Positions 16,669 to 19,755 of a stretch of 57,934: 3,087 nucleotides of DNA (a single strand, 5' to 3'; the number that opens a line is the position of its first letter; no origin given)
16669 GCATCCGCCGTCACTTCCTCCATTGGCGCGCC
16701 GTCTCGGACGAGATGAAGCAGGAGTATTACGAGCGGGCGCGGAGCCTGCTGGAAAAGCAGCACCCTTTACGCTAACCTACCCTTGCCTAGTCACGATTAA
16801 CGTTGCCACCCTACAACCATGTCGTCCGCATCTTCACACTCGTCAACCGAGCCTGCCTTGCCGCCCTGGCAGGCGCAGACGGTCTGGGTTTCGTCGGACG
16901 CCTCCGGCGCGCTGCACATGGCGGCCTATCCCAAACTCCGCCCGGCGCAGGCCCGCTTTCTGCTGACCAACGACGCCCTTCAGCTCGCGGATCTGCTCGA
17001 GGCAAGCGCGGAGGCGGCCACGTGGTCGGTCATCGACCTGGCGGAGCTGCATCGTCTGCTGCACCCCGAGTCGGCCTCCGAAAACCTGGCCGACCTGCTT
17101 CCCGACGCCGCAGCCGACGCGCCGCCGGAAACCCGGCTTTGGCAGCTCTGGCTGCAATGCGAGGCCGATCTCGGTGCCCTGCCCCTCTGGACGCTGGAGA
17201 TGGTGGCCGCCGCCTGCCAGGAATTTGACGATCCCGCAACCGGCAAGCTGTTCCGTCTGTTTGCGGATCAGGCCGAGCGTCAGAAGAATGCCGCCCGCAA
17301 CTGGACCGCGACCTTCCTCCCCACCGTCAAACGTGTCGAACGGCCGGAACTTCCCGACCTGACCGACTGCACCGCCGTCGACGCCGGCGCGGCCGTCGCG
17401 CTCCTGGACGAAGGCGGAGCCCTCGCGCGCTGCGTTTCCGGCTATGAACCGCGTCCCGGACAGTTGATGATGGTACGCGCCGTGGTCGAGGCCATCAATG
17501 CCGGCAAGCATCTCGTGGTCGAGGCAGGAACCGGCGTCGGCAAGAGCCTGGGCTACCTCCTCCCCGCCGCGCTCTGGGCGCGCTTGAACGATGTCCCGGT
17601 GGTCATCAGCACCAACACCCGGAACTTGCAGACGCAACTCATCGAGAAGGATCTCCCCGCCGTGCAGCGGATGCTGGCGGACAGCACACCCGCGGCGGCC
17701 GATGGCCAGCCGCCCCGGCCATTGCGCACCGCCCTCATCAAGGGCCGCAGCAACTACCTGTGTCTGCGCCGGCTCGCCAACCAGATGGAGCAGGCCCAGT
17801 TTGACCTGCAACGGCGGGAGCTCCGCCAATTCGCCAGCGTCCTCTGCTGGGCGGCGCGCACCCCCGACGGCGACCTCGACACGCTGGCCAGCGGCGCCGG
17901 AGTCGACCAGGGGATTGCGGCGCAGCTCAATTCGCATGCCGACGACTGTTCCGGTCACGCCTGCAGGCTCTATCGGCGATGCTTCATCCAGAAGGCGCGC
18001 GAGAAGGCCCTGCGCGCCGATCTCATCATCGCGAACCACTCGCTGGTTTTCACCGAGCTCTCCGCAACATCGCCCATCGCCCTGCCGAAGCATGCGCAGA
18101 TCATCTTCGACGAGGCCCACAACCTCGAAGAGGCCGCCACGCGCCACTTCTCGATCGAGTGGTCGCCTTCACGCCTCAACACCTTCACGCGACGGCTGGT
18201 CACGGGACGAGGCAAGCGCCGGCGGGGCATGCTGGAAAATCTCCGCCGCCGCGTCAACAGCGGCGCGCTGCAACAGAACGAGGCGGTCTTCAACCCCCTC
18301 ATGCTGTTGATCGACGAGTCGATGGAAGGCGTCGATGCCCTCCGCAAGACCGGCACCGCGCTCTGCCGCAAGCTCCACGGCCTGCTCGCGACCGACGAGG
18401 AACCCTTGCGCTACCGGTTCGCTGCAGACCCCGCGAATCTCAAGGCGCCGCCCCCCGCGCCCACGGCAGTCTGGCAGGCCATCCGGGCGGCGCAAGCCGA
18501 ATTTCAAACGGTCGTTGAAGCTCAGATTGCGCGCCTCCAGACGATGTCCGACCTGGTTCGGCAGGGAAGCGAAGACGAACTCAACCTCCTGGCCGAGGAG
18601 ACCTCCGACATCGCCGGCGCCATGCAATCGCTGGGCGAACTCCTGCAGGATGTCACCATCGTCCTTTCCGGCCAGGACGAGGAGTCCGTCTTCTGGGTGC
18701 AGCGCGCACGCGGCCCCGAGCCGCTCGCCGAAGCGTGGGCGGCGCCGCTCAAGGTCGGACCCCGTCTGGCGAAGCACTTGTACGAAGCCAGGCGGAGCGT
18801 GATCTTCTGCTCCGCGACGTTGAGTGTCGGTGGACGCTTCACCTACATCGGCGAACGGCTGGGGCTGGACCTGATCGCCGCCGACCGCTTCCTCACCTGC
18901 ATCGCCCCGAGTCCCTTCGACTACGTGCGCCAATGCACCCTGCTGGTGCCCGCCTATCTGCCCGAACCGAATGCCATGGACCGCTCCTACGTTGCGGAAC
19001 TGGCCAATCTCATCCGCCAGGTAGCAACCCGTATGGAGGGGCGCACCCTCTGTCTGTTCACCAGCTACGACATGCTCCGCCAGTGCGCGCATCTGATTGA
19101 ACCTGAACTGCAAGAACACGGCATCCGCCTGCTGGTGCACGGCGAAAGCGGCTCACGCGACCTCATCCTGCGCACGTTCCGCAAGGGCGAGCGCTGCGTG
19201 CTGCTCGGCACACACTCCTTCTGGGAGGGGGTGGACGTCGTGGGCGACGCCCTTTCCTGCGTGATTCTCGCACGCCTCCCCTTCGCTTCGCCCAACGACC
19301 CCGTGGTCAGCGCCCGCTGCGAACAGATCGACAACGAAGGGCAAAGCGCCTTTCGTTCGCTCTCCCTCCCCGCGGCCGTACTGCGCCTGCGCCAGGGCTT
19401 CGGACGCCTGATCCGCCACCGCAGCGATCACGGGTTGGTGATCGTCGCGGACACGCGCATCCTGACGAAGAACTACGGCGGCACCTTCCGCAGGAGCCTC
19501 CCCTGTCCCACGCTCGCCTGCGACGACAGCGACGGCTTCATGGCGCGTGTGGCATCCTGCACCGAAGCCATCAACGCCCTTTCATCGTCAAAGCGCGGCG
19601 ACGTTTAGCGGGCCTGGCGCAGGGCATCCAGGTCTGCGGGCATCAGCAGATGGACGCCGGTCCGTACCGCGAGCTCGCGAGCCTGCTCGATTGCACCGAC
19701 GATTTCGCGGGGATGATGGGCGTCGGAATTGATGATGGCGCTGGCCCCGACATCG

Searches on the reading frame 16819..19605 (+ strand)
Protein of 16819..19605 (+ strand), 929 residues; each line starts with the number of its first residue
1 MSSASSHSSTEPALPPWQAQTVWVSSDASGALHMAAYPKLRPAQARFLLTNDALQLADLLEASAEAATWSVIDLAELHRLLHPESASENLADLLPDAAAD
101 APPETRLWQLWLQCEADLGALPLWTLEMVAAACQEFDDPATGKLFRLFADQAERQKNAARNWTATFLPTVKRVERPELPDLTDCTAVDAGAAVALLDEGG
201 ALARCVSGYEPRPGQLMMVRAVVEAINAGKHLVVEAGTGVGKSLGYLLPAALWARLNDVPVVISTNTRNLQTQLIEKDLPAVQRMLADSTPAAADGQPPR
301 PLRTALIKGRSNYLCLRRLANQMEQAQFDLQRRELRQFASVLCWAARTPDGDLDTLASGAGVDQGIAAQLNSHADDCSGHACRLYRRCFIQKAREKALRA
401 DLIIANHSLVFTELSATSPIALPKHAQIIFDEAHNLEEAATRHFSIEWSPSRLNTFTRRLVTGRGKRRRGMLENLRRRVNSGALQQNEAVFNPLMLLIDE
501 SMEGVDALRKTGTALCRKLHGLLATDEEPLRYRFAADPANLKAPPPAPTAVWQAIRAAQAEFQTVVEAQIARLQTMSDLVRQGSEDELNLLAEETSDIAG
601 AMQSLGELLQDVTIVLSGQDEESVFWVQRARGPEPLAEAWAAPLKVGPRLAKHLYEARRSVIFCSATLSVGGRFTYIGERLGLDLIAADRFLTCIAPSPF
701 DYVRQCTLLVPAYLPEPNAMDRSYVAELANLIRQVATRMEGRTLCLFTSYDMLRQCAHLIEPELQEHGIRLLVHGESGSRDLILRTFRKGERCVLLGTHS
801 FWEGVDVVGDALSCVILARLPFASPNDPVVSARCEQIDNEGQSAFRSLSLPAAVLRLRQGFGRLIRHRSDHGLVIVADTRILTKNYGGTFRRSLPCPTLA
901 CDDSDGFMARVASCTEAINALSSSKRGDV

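Call 3: search_protein_families(library=pfam, proteins=[window:16819-19605:+], max_evalue=0.01)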
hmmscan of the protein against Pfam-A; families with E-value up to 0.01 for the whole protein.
window:16819-19605:+ (929 aa): 5 families
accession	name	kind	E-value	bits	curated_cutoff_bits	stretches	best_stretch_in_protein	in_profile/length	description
PF13307.12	Helicase_C_2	-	1.7e-46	158.8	25.3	1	733-895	2-168/170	Helicase C-terminal domain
PF00270.35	DEAD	-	2e-09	37.8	26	1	221-277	6-64/167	DEAD/DEAH box helicase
PF04851.21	ResIII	-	9.7e-05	22.8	22.5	0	209-276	2-71/164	Type III restriction enzyme, res subunit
PF06733.21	DEAD_2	-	0.00018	21.7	21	1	387-451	105-170/172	DEAD_2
PF00271.37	Helicase_C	-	0.00044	20.9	23.5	1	731-823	6-95/110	Helicase conserved C-terminal domain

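Call 4: search_protein_families(library=ncbifam, proteins=[window:16819-19605:+], max_evalue=0.01)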
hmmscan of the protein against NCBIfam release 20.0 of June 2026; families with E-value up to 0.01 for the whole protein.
window:16819-19605:+ (929 aa): 10 families
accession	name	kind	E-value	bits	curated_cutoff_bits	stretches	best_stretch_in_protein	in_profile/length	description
NF053712.1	repair_DEAH_YoaA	equivalog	3.5e-164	548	680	2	564-896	301-615/630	DNA repair helicase YoaA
NF005981.0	PRK08074.1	equivalog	1e-161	540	789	1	59-902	103-916/931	ATP-dependent DNA helicase DinG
TIGR01407.1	dinG_rel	hypoth_equivalog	3.8e-112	376.1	547.7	1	109-895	156-868/889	putative DnaQ family exonuclease/DinG family helicase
NF008729.0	PRK11747.1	equivalog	1.9e-110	370.4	598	1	203-896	18-696/703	ATP-dependent DNA helicase DinG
NF005569.0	PRK07246.1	equivalog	5.4e-51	173.8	794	2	619-894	535-797/820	bifunctional DnaQ family exonuclease/ATP-dependent helicase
TIGR03117.2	cas_csf4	equivalog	7.7e-31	107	400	2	721-869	614-765/800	type IV CRISPR-associated DEAD/DEAH-box helicase Csf4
TIGR00604.1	rad3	subfamily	5.2e-17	61.7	246.95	2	654-885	438-680/706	DNA repair helicase (rad3)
TIGR00631.1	uvrb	equivalog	0.0014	16.9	750.1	0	708-815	409-517/658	excinuclease ABC subunit UvrB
TIGR03817.1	DECH_helic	hypoth_equivalog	0.0054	15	874.1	1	222-252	44-74/742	helicase/secretion neighborhood putative DEAH-box helicase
NF003673.1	PRK05298.1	equivalog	0.0089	14.4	743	0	709-809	410-511/653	excinuclease ABC subunit UvrB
